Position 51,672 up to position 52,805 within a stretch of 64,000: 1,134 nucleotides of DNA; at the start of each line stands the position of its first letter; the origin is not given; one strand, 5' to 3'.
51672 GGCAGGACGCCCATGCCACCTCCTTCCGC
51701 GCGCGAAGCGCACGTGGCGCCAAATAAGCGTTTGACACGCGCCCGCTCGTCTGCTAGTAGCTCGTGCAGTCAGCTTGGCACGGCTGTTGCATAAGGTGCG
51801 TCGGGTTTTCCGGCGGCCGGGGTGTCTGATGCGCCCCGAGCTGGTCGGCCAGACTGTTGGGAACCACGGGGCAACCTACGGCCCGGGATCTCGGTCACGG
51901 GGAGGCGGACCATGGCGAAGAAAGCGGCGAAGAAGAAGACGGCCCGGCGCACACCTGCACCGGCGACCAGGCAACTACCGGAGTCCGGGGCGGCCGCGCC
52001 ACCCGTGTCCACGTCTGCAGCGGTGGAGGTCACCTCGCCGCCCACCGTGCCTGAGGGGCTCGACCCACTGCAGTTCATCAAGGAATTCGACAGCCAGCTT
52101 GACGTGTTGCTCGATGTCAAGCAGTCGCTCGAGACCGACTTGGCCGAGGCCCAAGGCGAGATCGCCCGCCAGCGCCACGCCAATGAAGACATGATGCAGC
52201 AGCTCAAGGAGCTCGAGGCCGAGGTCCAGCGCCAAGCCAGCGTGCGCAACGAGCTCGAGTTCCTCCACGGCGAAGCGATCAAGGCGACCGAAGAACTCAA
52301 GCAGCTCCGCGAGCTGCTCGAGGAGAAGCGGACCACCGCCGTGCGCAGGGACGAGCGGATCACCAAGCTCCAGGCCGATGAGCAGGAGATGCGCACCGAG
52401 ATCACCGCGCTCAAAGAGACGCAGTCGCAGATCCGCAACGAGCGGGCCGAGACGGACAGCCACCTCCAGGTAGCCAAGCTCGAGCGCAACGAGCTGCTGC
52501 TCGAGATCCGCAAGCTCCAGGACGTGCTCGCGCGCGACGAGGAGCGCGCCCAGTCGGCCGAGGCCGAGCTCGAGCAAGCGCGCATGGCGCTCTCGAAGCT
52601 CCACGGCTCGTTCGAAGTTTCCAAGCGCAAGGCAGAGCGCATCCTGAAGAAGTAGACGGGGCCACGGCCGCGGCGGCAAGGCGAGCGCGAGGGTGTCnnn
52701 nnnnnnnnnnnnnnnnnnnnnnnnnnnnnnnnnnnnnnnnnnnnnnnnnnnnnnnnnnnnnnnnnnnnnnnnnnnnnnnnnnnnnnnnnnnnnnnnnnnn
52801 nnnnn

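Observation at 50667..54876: Module of two tandem stand-alone CheY receivers, then a coiled-coil protein, a HEAT-repeat protein and a paralogous coiled-coil protein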

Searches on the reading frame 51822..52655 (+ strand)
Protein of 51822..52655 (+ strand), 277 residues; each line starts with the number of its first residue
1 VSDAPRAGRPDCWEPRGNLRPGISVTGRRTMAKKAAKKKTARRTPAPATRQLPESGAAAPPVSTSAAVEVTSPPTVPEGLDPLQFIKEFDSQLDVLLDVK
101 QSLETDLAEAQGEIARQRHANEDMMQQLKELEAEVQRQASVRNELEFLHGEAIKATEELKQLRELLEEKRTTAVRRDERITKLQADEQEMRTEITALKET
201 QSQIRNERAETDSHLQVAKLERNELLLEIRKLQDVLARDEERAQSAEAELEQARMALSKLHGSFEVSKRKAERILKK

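Call 3: search_protein_families(library=pfam, proteins=[window:51822-52655:+], max_evalue=0.1)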
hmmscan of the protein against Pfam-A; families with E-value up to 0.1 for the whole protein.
window:51822-52655:+ (277 aa): 2 families
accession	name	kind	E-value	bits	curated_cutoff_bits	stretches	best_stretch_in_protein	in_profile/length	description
PF24627.1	PUMA_CC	-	0.00066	20.1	30.1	1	86-138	17-69/74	PUMA coiled-coil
PF08614.16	ATG16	-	0.013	16.1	33.7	1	32-172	28-152/200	Autophagy protein 16 (ATG16)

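Call 9: search_protein_families(library=ncbifam, proteins=[window:51912-52655:+], max_evalue=0.1)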
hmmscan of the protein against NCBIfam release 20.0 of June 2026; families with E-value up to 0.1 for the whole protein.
window:51912-52655:+ (247 aa): 9 families
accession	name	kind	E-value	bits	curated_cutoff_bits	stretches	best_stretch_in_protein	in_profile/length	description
TIGR02168.1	SMC_prok_B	equivalog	1.8e-05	22.7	567.35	1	62-235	778-948/1181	chromosome segregation protein SMC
TIGR02169.1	SMC_prok_A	equivalog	0.00039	18.2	729.4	1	71-237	234-447/1165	chromosome segregation protein SMC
NF002572.0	PRK02224.1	equivalog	0.005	15.2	1087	1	55-233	252-427/888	DNA double-strand break repair ATPase Rad50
TIGR03495.1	phage_LysB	equivalog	0.0091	16.3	92.75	1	84-162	18-96/135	Rz-like lysis system protein LysB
NF045487.1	ASRP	equivalog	0.014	14.1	300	1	60-225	124-291/593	archaea-specific SMC-related protein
NF041035.1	Rad50_Halo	equivalog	0.017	13.5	1000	1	77-224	470-612/883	DNA double-strand break repair ATPase Rad50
TIGR04523.1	Mplasa_alph_rch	subfamily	0.043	11.7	270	1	56-238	463-644/745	helix-rich protein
NF041378.1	XopZ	subfamily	0.045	11.7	1300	1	77-226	173-314/1292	XopZ family type III secretion system effector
NF003034.1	PRK03918.1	equivalog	0.071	11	700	1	70-244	195-367/878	DNA double-strand break repair ATPase Rad50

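Call 21: find_homologous_proteins(query=window:51912-52655:+, max_evalue=0.001)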
Query window:51912-52655:+ (247 aa): 16 proteins with E <= 0.001 among 5523 candidates.
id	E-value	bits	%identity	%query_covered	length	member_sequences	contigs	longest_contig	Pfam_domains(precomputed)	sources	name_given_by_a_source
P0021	1.5e-140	484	100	100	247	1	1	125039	-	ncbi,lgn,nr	ncbi:MAG: hypothetical protein JW889_00600 [Verrucomicrobia bacterium]|nr:hypothetical protein [Verr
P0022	3.6e-122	424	89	100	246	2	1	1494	-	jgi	jgi:chromosome segregation ATPase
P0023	1.2e-116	406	85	100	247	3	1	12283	PF24161.2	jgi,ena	-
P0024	3.9e-102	358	76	96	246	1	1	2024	PF24161.2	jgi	jgi:chromosome segregation ATPase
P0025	6.7e-101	354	79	89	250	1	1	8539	PF24161.2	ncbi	-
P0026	9.9e-95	334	77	85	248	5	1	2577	-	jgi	-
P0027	8.8e-93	328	75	82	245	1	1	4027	PF24161.2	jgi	jgi:chromosome segregation ATPase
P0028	1.3e-92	327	74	94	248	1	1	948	PF24161.2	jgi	jgi:chromosome segregation protein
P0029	1.3e-88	314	71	100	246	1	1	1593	PF24161.2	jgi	jgi:chromosome segregation ATPase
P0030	3.1e-88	313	77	82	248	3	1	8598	PF24161.2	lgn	-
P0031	1.3e-87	311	79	83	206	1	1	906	-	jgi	-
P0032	3.6e-86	306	76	82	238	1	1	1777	PF24161.2,PF10174.15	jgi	-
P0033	6.7e-84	299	69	91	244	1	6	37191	-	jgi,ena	-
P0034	2.7e-82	294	68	94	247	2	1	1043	-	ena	-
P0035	2.3e-69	251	60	100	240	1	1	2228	-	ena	-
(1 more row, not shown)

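Call 29: search_protein_representatives(alignment_id=A2)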
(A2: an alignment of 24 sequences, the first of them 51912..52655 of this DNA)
Query: 24 sequences, 240 profile positions. Proteins with E-value up to 0.001 (for the whole library): 68; up to 1e-10: 6; up to 1e-30: 2. The best 68 are listed.
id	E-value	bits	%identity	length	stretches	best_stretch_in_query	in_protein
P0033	6.0e-94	330.6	-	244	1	1-240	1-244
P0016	5.8e-92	324.1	-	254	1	4-236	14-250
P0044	4.0e-24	102.0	-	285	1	20-240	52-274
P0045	4.0e-17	79.1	-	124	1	1-73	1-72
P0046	1.1e-16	77.7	-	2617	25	101-170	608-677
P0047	1.1e-12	64.6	-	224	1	48-225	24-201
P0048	1.4e-10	57.7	-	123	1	180-240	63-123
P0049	1.8e-09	54.0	-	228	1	39-166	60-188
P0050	7.3e-09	52.0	-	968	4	72-225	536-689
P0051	1.0e-08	51.6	-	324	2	63-233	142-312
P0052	5.0e-08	49.3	-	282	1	46-236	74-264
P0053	5.6e-08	49.1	-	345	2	46-129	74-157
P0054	1.6e-07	47.6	-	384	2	45-154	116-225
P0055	2.5e-07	47.0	-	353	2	49-236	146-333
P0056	3.1e-07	46.7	-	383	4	47-129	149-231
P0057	5.2e-07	46.0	-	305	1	49-236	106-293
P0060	1.2e-06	44.8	-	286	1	48-237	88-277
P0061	1.5e-06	44.4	-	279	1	48-237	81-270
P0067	6.9e-06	42.3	-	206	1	50-238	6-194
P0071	1.4e-05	41.3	-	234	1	47-223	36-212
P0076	4.1e-05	39.8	-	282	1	49-231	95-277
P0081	7.9e-05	38.8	-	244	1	46-203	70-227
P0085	1.2e-04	38.2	-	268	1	47-222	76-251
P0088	1.8e-04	37.6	-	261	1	1-235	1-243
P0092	2.5e-04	37.2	-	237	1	37-224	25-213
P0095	2.7e-04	37.1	-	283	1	47-237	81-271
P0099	4.7e-04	36.3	-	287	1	49-237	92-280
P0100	5.5e-04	36.1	-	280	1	44-235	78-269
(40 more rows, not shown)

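Call 31: list_cluster_members(proteins=[P0044, P0047, P0052, P0053, P0055, P0060, P0071, P0088, P0092, P0099])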
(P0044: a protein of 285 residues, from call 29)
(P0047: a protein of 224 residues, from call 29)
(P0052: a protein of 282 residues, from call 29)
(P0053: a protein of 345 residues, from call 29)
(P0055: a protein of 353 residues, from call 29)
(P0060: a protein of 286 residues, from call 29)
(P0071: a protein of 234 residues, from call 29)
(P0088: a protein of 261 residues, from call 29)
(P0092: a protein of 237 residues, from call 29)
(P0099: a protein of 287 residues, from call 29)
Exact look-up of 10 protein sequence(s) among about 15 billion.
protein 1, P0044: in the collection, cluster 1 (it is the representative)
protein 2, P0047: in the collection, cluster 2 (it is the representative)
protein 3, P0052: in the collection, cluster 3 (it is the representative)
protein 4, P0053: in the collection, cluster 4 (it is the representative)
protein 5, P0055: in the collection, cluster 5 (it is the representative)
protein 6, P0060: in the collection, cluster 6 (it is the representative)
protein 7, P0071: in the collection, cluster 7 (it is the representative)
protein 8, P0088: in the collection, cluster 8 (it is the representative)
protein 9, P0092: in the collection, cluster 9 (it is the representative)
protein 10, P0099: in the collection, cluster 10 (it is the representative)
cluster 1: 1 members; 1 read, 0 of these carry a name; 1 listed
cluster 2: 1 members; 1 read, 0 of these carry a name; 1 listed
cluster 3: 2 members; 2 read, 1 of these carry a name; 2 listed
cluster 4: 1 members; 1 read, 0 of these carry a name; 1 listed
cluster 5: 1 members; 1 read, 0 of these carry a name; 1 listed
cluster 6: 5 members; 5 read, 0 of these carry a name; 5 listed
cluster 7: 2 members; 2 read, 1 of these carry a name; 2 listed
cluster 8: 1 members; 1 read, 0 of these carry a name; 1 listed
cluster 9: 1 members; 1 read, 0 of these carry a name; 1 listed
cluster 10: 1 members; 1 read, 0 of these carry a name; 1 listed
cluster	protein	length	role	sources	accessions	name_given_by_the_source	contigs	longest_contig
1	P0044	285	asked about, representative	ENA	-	-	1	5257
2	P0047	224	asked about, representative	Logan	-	-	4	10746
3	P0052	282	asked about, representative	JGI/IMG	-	-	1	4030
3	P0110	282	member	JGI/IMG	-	chromosome segregation ATPase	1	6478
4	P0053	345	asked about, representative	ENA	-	-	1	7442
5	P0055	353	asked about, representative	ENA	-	-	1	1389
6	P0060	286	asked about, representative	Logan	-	-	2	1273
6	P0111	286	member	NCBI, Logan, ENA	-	-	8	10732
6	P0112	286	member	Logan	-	-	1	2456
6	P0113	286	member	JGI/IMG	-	-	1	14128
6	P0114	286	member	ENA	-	-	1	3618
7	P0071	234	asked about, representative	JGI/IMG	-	chromosome segregation ATPase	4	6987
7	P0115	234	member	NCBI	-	-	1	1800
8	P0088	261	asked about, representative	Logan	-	-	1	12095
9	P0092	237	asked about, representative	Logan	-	-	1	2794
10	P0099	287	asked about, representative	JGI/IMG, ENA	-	-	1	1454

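Call 32: find_encoding_contigs(protein=P0044, flank=8000, max_places=3)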
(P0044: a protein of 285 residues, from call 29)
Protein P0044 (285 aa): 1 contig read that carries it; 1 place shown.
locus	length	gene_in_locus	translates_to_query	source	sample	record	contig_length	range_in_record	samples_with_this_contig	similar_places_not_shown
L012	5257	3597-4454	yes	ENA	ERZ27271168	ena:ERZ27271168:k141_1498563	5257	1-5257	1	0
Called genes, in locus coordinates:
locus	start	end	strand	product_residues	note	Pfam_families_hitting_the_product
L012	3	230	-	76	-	?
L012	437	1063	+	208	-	-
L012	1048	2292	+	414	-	PF04389:Peptidase_M28, PF01546:Peptidase_M20, PF07687:M20_dimer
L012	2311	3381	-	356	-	PF13624:SurA_N_3 (weak), PF13616:Rotamase_3, PF13145:Rotamase_2, PF00639:Rotamase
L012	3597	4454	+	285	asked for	-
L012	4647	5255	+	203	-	?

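Call 33: find_encoding_contigs(protein=P0047, flank=8000, max_places=2)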
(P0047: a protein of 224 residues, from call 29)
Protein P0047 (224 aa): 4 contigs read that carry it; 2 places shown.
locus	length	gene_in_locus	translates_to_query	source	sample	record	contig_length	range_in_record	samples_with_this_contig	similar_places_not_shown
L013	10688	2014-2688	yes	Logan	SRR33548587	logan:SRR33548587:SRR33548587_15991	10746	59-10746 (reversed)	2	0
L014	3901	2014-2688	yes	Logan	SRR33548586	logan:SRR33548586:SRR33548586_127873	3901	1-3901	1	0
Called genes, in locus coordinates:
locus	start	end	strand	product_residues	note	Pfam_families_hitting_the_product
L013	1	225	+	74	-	?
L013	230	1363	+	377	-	PF14520:HHH_5 (faint)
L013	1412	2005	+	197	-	PF00025:Arf (weak)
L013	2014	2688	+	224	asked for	-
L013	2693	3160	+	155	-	PF23649:FKBP15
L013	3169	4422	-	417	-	PF00691:OmpA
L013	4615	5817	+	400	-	-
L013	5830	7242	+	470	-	PF05157:MshEN (weak)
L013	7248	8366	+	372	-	-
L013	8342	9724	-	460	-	PF03600:CitMHS, PF02040:ArsB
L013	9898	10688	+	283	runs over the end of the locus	?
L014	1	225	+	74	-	?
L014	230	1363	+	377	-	PF14520:HHH_5 (faint)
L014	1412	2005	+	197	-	PF00025:Arf (weak)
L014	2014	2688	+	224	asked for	-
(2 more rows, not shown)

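Call 34: find_encoding_contigs(protein=P0088, flank=8000, max_places=2)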
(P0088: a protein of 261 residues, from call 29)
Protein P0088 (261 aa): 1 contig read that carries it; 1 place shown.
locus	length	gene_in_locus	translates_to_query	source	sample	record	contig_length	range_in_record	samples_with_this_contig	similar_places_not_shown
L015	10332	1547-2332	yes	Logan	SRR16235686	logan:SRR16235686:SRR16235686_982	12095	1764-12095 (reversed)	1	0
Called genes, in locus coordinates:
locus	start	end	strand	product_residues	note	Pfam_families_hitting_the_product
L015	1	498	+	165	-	?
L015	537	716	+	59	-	-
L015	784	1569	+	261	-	PF00142:Fer4_NifH, PF01656:CbiA, PF02374:ArsA_ATPase (weak), PF09140:MipZ (weak), PF10609:ParA, PF13614:AAA_31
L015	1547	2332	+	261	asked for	-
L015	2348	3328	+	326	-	PF25216:Volactin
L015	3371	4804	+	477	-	PF25216:Volactin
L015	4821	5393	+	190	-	-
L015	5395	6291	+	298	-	PF27954:CCDC192 (weak)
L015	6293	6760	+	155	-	-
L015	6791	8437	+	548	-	PF05228:CHASE4, PF00989:PAS (weak), PF13426:PAS_9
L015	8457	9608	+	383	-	PF00571:CBS, PF00512:HisKA (weak), PF02518:HATPase_c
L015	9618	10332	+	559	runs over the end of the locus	PF00072:Response_reg, PF00512:HisKA, PF02518:HATPase_c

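Call 35: find_encoding_contigs(protein=P0113, flank=8000, max_places=2)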
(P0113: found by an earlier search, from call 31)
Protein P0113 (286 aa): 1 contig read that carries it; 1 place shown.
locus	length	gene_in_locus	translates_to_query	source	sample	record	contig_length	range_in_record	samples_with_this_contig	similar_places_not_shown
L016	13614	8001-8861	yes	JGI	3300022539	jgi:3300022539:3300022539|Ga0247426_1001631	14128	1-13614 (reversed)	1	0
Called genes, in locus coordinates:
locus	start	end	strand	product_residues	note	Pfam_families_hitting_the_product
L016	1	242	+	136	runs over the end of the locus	-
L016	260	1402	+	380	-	PF00012:HSP70 (faint), PF06723:MreB_Mbl, PF22128:Alp7A_like_C (weak)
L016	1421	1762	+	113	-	-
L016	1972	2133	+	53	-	-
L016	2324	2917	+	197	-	-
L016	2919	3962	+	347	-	-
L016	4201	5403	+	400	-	PF04513:Baculo_PEP_C (faint), PF24161:CCDC39 (faint), PF06103:DUF948 (faint), PF25887:HB_LcnD (faint)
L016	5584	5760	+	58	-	PF04480:DUF559 (faint)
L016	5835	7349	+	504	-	PF01602:Adaptin_N (faint), PF13646:HEAT_2, PF00514:Arm (faint), PF03130:HEAT_PBS (faint), PF02985:HEAT (faint), PF13646:HEAT_2, PF12717:Cnd1 (weak), PF13646:HEAT_2, +1 more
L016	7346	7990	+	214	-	-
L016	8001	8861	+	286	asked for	PF23649:FKBP15 (weak)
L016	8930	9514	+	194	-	PF15934:Yuri_gagarin (faint)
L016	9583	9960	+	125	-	PF00072:Response_reg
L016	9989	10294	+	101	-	PF01740:STAS, PF13466:STAS_2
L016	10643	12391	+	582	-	PF00072:Response_reg, PF07228:SpoIIE, PF13581:HATPase_c_2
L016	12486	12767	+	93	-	PF04480:DUF559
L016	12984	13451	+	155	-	PF04970:LRAT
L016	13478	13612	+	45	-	?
